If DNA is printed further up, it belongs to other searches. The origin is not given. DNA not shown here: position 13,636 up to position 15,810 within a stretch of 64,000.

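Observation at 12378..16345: Divergent pair: DUF4143 AAA+ ATPase versus a Ski2-like DEIH helicase translationally coupled to a ComFC-like phosphoribosyltransferase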

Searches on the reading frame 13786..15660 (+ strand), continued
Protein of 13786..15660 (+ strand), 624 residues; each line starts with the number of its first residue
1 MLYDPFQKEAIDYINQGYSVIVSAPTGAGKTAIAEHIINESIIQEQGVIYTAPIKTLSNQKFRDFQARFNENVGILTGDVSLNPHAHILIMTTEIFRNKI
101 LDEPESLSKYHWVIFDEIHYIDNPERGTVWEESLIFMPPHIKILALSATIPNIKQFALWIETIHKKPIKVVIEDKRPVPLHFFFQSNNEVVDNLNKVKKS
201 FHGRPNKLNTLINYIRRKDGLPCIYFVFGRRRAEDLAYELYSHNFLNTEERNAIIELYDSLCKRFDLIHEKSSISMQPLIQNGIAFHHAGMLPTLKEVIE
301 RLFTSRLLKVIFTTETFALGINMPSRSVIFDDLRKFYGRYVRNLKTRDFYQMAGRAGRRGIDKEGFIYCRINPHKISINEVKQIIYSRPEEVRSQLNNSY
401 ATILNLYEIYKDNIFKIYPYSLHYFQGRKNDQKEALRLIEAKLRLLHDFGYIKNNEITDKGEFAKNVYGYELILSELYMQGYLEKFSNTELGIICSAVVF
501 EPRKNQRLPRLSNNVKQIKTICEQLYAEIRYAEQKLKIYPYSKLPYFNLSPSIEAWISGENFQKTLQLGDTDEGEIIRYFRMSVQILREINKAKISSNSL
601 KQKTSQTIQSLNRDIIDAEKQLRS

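Call 34: search_solved_structures(query=window:13786-15657:+, max_evalue=1e-10, show_alignments=1)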
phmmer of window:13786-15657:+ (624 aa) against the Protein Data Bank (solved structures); distinct sequences matched with E-value up to 1e-10: 54.
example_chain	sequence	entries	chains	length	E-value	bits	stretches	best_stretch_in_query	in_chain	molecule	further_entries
4buj_A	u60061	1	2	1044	1.2e-110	374.2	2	209-618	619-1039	ANTIVIRAL HELICASE SKI2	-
8qcf_M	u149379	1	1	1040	2.6e-110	373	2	209-618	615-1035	Antiviral helicase SKI2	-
4a4z_A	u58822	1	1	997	1.1e-106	361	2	4-204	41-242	ANTIVIRAL HELICASE SKI2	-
6c90_A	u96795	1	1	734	1.5e-106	360.6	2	2-191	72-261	Exosome RNA helicase MTR4,Exosome RNA helicase MTR4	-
5mc6_h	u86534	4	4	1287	3.5e-106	359.4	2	4-204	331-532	Antiviral helicase SKI2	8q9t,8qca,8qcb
4u4c_A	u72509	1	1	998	2.1e-102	346.9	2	3-191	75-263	ATP-dependent RNA helicase DOB1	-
5ooq_A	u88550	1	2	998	2.1e-102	346.9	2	3-191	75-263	ATP-dependent RNA helicase DOB1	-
6ro1_A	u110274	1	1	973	2.2e-102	346.8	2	2-191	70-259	Exosome RNA helicase MTR4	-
2xgj_A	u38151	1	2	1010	2.3e-102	346.8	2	3-191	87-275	ATP-DEPENDENT RNA HELICASE DOB1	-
6ieh_B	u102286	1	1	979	2.3e-102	346.8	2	2-191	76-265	Exosome RNA helicase MTR4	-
6ft6_MM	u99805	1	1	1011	2.3e-102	346.8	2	3-191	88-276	ATP-dependent RNA helicase DOB1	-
6ieg_B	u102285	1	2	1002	2.5e-102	346.6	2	2-191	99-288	Exosome RNA helicase MTR4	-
6fsz_MM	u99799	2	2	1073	2.8e-102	346.5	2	3-191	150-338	ATP-dependent RNA helicase DOB1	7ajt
6lqs_M4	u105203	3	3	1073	2.8e-102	346.5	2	3-191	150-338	ATP-dependent RNA helicase DOB1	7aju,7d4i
6d6q_M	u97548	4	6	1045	3.1e-102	346.3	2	2-191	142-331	Exosome RNA helicase MTR4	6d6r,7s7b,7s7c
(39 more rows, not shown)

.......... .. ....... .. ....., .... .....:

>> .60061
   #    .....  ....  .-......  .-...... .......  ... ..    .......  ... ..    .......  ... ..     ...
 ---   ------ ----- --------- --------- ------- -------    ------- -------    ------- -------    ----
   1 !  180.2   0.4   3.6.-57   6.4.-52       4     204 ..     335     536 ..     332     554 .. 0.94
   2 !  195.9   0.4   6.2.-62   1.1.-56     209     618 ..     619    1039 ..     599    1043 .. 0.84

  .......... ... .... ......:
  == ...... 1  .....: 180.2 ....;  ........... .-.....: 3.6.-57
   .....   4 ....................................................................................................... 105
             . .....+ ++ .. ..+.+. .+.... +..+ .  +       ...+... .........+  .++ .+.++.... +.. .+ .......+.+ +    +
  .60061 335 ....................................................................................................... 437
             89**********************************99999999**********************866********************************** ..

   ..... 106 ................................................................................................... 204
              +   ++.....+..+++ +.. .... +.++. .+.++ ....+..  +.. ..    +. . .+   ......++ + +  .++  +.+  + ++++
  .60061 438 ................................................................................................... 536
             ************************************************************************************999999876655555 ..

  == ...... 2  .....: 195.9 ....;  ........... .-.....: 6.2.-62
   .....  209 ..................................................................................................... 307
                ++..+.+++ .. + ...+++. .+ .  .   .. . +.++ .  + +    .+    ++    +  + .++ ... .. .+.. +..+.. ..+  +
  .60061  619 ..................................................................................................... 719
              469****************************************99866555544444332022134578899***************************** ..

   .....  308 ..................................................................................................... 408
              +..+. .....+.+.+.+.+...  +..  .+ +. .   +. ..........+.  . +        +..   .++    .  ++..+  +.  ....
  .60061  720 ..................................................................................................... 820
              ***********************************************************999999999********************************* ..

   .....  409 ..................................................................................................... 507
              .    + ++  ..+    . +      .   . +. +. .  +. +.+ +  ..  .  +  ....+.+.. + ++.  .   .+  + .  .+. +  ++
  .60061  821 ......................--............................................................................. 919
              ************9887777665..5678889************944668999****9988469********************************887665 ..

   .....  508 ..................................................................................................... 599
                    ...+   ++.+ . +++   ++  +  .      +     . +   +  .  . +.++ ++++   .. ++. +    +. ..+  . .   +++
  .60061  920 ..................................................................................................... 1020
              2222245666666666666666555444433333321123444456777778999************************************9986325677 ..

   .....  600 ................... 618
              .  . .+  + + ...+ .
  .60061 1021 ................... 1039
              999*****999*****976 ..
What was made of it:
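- On Ski2/Mtr4-like (DSHCT) SF2 helicases: Sequence: Ski2 374 bits, Mtr4 361 bits, Hel308 154 bits, Brr2 140 bits (call 34).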

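Call 38: search_protein_families(library=padloc, proteins=[window:13786-15657:+], max_evalue=0.001)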
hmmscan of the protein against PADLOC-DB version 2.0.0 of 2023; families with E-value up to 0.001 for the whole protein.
window:13786-15657:+ (624 aa): 37 families (the best 25 are shown)
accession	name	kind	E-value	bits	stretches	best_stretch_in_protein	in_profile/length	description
PDLC00186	HamB1|HamB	-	9.2e-37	124.5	1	5-518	149-690/864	DEAD-box helicase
PDLC00185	HamB1|HamB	-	1.5e-33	113.7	1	5-369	145-524/871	DEAD-box helicase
PDLC00187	HamB1|HamB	-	4.5e-31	105.9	1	5-372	144-519/851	DEAD-box helicase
PDLC00194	HamB1|HamB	-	7.8e-30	101.5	2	268-381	547-661/995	DEAD-box helicase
PDLC00200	HamB2|HamB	-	3.1e-27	93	1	5-380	149-540/865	DEAD-box helicase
PDLC04531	PDC-M23B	-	6.5e-27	92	2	276-473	620-819/1060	-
PDLC00192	HamB1|HamB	-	6.2e-25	85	2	277-372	577-668/1104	DEAD-box helicase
PDLC00176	HamB1|HamB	-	1e-24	84.6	1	22-410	156-551/845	DEAD-box helicase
PDLC00174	HamB1|HamB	-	2e-23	80.2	2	280-396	620-734/1163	DEAD-box helicase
PDLC00188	HamB1|HamB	-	3.7e-23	79.6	2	14-165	255-424/1037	DEAD-box helicase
PDLC00175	HamB1|HamB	-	6.1e-23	78.2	2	15-167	239-407/1000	DEAD-box helicase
PDLC00184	HamB1|HamB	-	4.4e-22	76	1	7-359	120-459/738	DEAD-box helicase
PDLC00190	HamB1|HamB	-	7.7e-22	75.6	1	7-386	148-529/866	DEAD-box helicase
PDLC00178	HamB1|HamB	-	4.1e-20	69.3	2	14-161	258-423/830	DEAD-box helicase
PDLC00180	HamB1|HamB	-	1e-17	62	1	7-397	105-463/709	DEAD-box helicase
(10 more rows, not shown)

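Call 57: predict_structure(alignment_id=A4)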
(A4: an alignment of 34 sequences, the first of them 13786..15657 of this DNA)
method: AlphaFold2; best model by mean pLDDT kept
length: 624 residues; sequences in the alignment: 34
mean_pLDDT: 68.1   pTM: 0.43
mean pLDDT of the five models: 68.1, 67.0, 63.9, 63.9, 55.2
residues with pLDDT >= 90: 53; 70-90: 292; 50-70: 140; < 50: 139
segments of 3 or more residues with pLDDT < 50: 120-128, 175-208, 218-221, 316-377, 380-396, 423-425, 502-505
pLDDT, mean of each block of 10 residues (from residue 1): 78 91 69 86 88 58 62 70 80 75 76 76 44 74 78 70 83 52 30 44 46 52 51 72 81 92 89 89 80 77 71 53 34 35 35 36 32 43 41 50 84 72 55 78 91 90 79 87 84 72 51 77 87 83 59 68 67 67 81 84 87 79 66
secondary structure, 60 per line:
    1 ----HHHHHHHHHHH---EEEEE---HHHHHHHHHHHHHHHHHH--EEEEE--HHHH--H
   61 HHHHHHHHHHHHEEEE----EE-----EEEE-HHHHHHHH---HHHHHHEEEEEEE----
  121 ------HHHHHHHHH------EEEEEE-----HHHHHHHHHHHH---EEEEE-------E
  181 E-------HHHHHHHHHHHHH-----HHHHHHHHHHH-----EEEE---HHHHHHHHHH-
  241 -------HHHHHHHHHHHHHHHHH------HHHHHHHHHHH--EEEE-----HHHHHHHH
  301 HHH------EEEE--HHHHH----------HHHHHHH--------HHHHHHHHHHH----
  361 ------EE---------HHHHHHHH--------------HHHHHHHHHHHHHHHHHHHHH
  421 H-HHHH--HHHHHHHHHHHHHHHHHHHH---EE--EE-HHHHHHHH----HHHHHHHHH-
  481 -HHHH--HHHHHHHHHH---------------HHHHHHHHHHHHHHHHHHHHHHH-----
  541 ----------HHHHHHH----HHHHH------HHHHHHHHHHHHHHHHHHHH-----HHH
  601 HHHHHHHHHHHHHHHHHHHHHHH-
elements in order: H5-15 E19-23 H27-44 E47-51 H54-57 H60-72 E73-76 E88-91 H93-100 H104-109 E110-116 H127-135 E142-147 H153-164 E168-172 H189-201 H207-217 E223-226 H230-239 H248-264 H271-281 E284-287 H293-303 E310-313 H316-320 H331-337 H346-356 H378-385 H400-421 H423-426 H429-448 H459-466 H471-479 H482-485 H488-497 H513-535 H551-557 H562-566 H573-592 H598-623

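Call 58: search_solved_structures(query=window:13786-15657:+, max_evalue=1e-104, show_alignments=3)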
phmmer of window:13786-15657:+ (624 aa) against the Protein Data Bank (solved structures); distinct sequences matched with E-value up to 1e-104: 5.
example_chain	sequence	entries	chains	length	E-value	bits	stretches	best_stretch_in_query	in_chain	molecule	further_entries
4buj_A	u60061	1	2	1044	1.2e-110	374.2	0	209-618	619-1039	ANTIVIRAL HELICASE SKI2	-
8qcf_M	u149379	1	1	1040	2.6e-110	373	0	209-618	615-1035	Antiviral helicase SKI2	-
4a4z_A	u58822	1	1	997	1.1e-106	361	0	4-204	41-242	ANTIVIRAL HELICASE SKI2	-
6c90_A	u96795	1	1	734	1.5e-106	360.6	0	2-191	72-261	Exosome RNA helicase MTR4,Exosome RNA helicase MTR4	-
5mc6_h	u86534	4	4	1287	3.5e-106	359.4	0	4-204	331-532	Antiviral helicase SKI2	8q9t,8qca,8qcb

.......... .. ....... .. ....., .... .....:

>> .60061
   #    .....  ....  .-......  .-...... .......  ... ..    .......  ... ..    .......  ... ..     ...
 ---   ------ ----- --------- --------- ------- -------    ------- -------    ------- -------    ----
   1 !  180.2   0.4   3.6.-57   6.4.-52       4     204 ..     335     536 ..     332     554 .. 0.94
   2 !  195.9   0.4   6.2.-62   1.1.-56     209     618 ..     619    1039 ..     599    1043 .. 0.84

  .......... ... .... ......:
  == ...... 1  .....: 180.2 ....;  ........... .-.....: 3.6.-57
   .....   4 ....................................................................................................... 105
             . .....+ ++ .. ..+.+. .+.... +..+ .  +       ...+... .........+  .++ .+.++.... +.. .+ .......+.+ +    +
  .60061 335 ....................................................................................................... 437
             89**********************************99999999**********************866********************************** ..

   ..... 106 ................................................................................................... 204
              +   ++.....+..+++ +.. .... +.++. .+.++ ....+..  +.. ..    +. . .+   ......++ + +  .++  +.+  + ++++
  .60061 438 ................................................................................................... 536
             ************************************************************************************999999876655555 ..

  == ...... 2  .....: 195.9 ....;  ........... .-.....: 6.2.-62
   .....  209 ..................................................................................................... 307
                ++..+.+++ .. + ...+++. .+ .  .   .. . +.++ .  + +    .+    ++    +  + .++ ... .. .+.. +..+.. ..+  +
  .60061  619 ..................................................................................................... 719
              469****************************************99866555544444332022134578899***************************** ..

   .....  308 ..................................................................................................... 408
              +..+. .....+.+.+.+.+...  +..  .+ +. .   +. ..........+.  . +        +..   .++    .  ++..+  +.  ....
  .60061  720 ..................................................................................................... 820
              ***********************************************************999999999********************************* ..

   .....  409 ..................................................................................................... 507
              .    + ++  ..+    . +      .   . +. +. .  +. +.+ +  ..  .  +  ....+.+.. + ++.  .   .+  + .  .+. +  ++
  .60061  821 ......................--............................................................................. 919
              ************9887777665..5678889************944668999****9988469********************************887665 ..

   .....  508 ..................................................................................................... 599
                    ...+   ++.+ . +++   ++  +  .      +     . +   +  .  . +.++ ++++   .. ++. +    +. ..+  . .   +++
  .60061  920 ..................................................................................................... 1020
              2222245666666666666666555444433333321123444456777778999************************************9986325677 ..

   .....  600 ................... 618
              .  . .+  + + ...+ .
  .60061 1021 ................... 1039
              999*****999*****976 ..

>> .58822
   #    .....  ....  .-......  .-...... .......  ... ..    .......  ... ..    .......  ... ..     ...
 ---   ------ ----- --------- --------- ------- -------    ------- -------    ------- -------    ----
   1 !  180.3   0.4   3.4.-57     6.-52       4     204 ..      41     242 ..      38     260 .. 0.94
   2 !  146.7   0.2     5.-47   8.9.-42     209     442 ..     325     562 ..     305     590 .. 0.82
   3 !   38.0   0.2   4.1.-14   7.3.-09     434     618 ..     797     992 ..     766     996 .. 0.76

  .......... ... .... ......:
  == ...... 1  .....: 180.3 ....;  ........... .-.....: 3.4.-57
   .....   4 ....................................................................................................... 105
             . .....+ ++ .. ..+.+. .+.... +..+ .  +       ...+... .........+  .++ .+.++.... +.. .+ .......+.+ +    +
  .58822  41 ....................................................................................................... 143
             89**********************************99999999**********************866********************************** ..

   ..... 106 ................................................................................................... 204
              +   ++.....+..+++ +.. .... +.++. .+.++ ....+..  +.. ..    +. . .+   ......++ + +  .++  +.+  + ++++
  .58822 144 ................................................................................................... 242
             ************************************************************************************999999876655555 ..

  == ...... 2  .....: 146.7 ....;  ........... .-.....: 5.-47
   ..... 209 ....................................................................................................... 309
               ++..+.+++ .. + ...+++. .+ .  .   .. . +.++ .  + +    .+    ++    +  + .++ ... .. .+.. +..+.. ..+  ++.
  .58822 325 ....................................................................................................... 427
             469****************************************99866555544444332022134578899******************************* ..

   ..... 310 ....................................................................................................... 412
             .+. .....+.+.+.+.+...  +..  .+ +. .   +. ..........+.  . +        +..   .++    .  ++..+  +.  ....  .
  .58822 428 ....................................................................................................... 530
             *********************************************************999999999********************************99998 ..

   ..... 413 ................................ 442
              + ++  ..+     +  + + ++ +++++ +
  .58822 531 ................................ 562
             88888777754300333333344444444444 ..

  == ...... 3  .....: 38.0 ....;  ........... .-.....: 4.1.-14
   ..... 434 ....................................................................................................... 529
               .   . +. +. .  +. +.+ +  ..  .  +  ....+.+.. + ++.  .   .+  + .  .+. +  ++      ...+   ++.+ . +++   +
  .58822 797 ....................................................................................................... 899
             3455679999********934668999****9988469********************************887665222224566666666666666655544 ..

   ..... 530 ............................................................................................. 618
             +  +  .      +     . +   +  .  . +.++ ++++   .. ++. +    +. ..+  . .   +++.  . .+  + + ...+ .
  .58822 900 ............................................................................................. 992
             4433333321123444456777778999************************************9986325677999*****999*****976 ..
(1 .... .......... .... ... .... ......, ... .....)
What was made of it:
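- On Ski2/Mtr4-like (DSHCT) SF2 helicases: The query aligns contiguously to the arch-deleted construct 4buj_A (calls 34, 58).
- Closest known: Ski2/Mtr4/HelY. Different: The protein aligns straight through the arch-deleted Ski2 construct 4buj_A (calls 34, 58).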

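Call 68: fold_search(model_id=the predicted structure, library=pdb)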
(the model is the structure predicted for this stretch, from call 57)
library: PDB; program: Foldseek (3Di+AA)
matches with E <= 10: 1096; with E <= 0.001: 359
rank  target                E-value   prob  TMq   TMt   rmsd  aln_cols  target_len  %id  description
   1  8qcf_M                1.0e-30  1.00  0.60  0.58  10.2       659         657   33  yeast cytoplasmic exosome-Ski2 complex degrading a RNA substrate (released 2024-01-10)
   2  7z52_B                6.4e-30  1.00  0.62  0.56  10.0       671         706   31  Human NEXT dimer - focused reconstruction of the single MTR4 (released 2022-06-22)
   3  4buj_E                2.7e-29  1.00  0.62  0.46   9.6       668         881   32  Crystal structure of the S. cerevisiae Ski2-3-8 complex (released 2013-08-28)
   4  6c90_A                7.3e-29  1.00  0.63  0.58   9.2       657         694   31  Human Mtr4 helicase in complex with ZCCHC8-CTD (released 2018-05-30)
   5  8qca_A                7.6e-29  1.00  0.63  0.51   9.8       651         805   34  CryoEM structure of a S. Cerevisiae Ski2387 complex in the closed state bound to RNA (released 2023-11-15)
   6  4buj_A                1.2e-28  1.00  0.64  0.47   9.8       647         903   34  Crystal structure of the S. cerevisiae Ski2-3-8 complex (released 2013-08-28)
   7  2xgj_B                9.5e-28  1.00  0.54  0.45  17.2       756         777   26  Structure of Mtr4, a DExH helicase involved in nuclear RNA processing and surveillance (released 2010-06-23)
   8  6d6q_M                1.5e-27  1.00  0.61  0.55   9.9       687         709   30  Human nuclear exosome-MTR4 RNA complex - overall reconstruction (released 2018-06-20)
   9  6bb8                  6.5e-27  1.00  0.62  0.45  10.9       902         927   23  Crystal Structure of Frequency-Interacting RNA helicase (FRH) (released 2018-08-29)
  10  5ooq_B                7.1e-27  1.00  0.54  0.38  19.1       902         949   22  Structure of the Mtr4 Nop53 Complex (released 2017-09-20)
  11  4a4z                  1.8e-26  1.00  0.63  0.47  12.1       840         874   26  CRYSTAL STRUCTURE OF THE S. CEREVISIAE DEXH HELICASE SKI2 BOUND TO AMPPNP (released 2011-12-21)
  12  7s7b_A                2.6e-26  1.00  0.61  0.44  12.7       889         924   23  Human Nuclear exosome targeting (NEXT) complex homodimer bound to RNA (substrate 1) (released 2022-06-15)
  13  2xgj_A                3.3e-26  1.00  0.58  0.41  12.9       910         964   23  Structure of Mtr4, a DExH helicase involved in nuclear RNA processing and surveillance (released 2010-06-23)
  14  6ro1_A                4.2e-26  1.00  0.55  0.39  21.1       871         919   23  X-ray crystal structure of the MTR4 NVL complex (released 2019-07-03)
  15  5ooq_A                5.6e-26  1.00  0.57  0.40  17.3       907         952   24  Structure of the Mtr4 Nop53 Complex (released 2017-09-20)
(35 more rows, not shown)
